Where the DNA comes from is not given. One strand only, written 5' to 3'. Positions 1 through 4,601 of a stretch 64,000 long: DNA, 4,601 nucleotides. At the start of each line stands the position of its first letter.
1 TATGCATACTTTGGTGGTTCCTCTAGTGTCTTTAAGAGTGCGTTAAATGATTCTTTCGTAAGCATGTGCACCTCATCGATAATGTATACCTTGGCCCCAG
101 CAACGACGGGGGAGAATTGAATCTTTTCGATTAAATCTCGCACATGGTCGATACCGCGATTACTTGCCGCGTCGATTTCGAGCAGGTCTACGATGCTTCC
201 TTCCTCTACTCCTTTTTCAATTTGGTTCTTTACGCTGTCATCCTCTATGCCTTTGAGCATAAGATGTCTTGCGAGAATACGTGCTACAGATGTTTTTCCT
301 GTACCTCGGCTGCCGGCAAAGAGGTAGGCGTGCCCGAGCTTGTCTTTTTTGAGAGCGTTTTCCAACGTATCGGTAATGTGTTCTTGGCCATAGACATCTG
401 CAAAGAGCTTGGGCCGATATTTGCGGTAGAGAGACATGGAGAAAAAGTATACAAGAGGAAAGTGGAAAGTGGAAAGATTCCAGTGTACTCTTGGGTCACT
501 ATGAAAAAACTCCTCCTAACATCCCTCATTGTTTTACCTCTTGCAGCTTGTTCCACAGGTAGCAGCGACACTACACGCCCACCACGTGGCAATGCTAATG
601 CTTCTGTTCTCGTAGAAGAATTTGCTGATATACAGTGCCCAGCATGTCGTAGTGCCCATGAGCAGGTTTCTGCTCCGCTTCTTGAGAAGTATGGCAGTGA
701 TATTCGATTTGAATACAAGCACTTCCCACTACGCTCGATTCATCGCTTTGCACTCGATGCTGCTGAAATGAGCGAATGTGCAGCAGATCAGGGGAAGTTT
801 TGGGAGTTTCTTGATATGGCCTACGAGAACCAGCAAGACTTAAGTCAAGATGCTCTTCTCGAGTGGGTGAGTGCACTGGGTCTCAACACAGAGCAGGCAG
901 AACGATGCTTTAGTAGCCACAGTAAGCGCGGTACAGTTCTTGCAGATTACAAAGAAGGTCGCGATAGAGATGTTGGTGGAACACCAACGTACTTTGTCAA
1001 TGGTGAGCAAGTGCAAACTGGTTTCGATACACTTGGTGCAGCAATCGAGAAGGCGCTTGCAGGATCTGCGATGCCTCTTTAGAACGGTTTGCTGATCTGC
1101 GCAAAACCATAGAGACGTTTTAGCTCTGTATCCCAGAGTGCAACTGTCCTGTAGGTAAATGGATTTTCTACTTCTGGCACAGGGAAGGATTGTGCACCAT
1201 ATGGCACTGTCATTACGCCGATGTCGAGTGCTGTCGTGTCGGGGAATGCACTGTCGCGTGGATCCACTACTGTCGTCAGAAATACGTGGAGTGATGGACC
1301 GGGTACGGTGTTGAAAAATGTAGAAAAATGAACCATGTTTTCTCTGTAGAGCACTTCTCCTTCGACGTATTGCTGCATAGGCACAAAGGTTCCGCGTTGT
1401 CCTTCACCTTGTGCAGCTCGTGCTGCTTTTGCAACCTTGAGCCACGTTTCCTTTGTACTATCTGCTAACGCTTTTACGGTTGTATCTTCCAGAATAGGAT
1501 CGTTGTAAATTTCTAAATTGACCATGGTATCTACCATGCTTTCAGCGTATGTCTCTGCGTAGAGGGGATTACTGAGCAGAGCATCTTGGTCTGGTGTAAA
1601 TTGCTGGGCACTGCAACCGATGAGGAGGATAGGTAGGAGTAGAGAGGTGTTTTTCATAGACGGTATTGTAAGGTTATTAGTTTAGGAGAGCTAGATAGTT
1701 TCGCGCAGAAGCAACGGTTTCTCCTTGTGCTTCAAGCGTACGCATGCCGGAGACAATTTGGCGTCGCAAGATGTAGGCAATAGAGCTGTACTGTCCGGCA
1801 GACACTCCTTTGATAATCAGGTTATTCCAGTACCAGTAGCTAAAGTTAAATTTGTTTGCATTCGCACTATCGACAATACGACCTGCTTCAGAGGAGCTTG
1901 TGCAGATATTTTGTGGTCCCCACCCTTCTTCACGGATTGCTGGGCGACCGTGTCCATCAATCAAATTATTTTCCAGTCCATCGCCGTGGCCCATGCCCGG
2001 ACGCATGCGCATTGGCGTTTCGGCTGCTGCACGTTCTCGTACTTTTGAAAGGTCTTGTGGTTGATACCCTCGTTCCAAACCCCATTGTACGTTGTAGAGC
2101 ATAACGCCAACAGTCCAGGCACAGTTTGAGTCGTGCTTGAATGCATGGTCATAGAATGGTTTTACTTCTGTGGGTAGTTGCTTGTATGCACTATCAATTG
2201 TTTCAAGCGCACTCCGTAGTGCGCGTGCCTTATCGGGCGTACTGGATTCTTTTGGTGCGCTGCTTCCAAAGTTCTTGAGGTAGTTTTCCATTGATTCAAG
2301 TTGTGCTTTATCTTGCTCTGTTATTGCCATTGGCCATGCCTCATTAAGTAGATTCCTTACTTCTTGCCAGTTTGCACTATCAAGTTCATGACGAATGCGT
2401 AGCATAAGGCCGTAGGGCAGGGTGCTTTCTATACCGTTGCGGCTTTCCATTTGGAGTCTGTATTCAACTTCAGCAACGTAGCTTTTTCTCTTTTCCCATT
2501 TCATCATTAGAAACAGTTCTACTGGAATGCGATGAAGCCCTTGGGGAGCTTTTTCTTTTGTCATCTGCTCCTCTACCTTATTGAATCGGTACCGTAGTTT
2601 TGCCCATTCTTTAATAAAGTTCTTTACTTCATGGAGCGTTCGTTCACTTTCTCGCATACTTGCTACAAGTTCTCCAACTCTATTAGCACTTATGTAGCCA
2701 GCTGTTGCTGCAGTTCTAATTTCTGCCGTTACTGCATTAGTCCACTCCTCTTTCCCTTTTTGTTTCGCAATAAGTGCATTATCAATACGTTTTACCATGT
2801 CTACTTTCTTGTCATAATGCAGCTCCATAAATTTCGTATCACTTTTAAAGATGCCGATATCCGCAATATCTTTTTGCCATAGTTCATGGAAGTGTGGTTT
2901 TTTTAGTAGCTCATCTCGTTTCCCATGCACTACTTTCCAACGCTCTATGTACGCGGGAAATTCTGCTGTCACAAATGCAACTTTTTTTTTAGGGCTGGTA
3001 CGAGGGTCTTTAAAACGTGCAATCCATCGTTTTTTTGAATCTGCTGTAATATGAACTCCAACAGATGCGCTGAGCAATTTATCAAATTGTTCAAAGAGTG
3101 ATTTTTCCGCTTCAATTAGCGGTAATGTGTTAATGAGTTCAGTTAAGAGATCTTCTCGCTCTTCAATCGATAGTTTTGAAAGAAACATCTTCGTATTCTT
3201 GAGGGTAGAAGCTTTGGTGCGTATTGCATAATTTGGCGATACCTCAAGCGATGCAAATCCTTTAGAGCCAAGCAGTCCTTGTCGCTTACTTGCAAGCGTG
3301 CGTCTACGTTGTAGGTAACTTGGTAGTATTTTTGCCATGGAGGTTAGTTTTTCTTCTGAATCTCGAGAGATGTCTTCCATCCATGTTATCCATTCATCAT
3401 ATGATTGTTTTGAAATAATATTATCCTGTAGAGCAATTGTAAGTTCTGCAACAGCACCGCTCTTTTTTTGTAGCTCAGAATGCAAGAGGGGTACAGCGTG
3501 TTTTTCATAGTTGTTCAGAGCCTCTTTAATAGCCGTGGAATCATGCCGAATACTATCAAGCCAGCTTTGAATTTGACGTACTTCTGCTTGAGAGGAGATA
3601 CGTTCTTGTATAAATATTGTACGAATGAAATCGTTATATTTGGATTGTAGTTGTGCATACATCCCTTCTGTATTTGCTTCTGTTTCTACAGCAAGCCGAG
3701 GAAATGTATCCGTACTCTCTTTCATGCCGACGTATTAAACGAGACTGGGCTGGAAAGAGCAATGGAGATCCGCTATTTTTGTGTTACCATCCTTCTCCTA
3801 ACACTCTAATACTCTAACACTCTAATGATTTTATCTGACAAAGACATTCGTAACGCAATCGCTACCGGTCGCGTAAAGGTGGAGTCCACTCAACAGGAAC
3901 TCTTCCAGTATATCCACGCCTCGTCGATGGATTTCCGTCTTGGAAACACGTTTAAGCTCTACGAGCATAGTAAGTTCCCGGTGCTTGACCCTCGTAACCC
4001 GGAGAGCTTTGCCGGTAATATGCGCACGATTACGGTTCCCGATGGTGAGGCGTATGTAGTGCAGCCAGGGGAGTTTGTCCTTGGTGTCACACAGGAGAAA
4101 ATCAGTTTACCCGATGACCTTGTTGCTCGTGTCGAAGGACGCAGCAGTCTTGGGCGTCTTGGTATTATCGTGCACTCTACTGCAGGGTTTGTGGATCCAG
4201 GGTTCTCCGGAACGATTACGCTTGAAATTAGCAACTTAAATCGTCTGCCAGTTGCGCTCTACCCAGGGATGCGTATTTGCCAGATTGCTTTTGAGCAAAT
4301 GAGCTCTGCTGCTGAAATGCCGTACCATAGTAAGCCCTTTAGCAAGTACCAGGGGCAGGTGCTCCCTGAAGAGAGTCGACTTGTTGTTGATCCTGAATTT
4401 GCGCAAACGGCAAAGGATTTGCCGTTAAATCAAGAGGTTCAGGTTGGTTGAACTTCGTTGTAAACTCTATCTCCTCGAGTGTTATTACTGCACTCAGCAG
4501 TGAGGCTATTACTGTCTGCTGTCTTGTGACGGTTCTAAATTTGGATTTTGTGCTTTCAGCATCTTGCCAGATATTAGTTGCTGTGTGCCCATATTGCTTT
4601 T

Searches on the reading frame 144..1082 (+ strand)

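Call 24: search_protein_families(library=pfam, proteins=[window:144-1082:+], max_evalue=0.0001)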
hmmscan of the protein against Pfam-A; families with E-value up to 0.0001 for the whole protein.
window:144-1082:+ (312 aa): 2 families
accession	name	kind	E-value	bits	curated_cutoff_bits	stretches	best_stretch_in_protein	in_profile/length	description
PF13462.12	Thioredoxin_4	-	2.1e-26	93.5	23.2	1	145-303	5-165/165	Thioredoxin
PF01323.26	DSBA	-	2.6e-16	60.4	25.6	1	202-291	91-178/191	DSBA-like thioredoxin domain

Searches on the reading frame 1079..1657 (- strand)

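Call 24: search_protein_families(library=pfam, proteins=[window:1079-1657:-], max_evalue=0.0001)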
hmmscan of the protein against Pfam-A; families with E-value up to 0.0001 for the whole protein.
window:1079-1657:- (192 aa): 1 family
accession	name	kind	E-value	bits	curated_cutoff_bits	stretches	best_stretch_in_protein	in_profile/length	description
PF10517.14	DM13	-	2.8e-06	28.3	25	1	97-188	8-105/105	Electron transfer DM13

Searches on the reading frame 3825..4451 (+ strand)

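Call 24: search_protein_families(library=pfam, proteins=[window:3825-4451:+], max_evalue=0.0001)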
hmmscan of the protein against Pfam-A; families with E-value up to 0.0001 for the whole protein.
window:3825-4451:+ (208 aa): 4 families
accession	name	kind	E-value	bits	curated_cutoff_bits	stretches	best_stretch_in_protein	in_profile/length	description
PF22769.1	DCD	-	3.9e-49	167.1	27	1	2-159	1-153/153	dCTP deaminase-like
PF00692.24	dUTPase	-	7e-11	42.4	22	1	76-169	23-114/129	dUTPase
PF22569.1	DCD_C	-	2.5e-10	40.4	22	1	67-180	68-186/192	2'-deoxycytidine 5'-triphosphate deaminase (DCD), C-terminal domain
PF06559.16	DCD_N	-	4.2e-09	36.9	21.4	1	2-158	4-162/164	2'-deoxycytidine 5'-triphosphate deaminase (DCD) N-terminal domain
